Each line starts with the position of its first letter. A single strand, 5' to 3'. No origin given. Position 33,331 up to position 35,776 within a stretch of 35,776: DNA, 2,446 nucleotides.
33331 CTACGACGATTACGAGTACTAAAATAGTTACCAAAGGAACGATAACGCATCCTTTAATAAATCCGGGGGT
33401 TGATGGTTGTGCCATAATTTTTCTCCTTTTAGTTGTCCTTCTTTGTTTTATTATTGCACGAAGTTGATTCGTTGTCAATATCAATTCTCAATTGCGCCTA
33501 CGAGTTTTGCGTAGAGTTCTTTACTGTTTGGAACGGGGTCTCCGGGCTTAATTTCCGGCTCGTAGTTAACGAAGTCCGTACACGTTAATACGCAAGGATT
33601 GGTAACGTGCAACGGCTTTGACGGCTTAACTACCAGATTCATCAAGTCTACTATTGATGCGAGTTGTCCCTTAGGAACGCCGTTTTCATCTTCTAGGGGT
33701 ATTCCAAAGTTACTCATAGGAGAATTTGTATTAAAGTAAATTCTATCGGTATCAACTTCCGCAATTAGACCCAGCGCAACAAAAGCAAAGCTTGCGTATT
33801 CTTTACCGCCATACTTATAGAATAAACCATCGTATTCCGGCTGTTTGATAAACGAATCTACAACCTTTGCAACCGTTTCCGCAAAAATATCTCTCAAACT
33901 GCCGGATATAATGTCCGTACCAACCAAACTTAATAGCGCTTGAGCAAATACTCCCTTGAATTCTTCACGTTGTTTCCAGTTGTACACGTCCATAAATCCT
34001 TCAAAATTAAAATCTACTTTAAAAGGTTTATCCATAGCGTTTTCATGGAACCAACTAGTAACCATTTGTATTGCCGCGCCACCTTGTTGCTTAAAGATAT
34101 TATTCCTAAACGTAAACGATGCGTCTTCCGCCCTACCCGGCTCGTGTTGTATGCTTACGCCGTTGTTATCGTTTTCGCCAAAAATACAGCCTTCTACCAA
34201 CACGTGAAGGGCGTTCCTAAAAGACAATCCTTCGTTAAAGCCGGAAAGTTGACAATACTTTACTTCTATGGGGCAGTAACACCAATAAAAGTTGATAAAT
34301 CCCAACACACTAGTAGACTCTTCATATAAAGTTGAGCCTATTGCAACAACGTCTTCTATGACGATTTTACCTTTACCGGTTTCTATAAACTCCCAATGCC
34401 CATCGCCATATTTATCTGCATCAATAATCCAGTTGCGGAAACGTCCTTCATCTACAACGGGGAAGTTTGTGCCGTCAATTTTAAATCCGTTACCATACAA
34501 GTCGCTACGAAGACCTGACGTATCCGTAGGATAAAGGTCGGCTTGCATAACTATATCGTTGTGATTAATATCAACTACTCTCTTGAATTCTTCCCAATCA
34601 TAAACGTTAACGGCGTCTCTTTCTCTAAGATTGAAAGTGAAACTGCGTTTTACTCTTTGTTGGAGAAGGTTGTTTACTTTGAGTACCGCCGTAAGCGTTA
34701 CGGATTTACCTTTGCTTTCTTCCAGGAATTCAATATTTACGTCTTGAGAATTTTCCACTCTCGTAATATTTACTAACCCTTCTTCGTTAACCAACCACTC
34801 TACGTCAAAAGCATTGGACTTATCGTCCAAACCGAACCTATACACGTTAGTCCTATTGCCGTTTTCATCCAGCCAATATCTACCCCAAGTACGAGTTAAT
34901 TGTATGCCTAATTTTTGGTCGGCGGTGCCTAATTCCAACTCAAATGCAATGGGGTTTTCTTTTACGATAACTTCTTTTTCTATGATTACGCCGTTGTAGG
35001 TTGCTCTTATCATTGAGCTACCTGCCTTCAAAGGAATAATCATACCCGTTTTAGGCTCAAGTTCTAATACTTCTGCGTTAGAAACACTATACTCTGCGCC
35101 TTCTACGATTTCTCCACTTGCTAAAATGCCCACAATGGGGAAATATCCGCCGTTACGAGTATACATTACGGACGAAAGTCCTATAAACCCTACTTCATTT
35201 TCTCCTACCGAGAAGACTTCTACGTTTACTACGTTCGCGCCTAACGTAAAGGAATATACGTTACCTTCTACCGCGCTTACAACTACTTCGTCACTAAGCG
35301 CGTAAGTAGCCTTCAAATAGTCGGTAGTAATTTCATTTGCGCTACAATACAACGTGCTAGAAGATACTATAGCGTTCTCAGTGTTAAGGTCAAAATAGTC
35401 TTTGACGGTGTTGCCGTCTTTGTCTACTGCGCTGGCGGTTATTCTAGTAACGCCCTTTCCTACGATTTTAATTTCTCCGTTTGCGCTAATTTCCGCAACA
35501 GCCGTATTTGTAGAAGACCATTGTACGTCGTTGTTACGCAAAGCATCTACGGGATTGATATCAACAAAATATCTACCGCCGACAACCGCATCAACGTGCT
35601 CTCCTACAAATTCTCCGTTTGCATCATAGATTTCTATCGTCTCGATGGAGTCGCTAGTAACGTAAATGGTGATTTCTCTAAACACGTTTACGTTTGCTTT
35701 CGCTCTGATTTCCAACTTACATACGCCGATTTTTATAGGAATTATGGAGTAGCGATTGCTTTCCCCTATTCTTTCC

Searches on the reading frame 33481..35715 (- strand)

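Call 12: search_protein_families(library=pfam, proteins=[window:33481-35715:-], max_evalue=0.001)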
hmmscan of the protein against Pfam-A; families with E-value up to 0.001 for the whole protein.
window:33481-35715:- (744 aa): 2 families
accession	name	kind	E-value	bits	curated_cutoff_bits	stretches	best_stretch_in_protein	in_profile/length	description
PF13229.12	Beta_helix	-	1.8e-05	24.9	25.9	1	484-554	81-147/158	Right handed beta helix region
PF02368.24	Big_2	-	0.00033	21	22.8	0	60-102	32-72/79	Bacterial Ig-like domain (group 2)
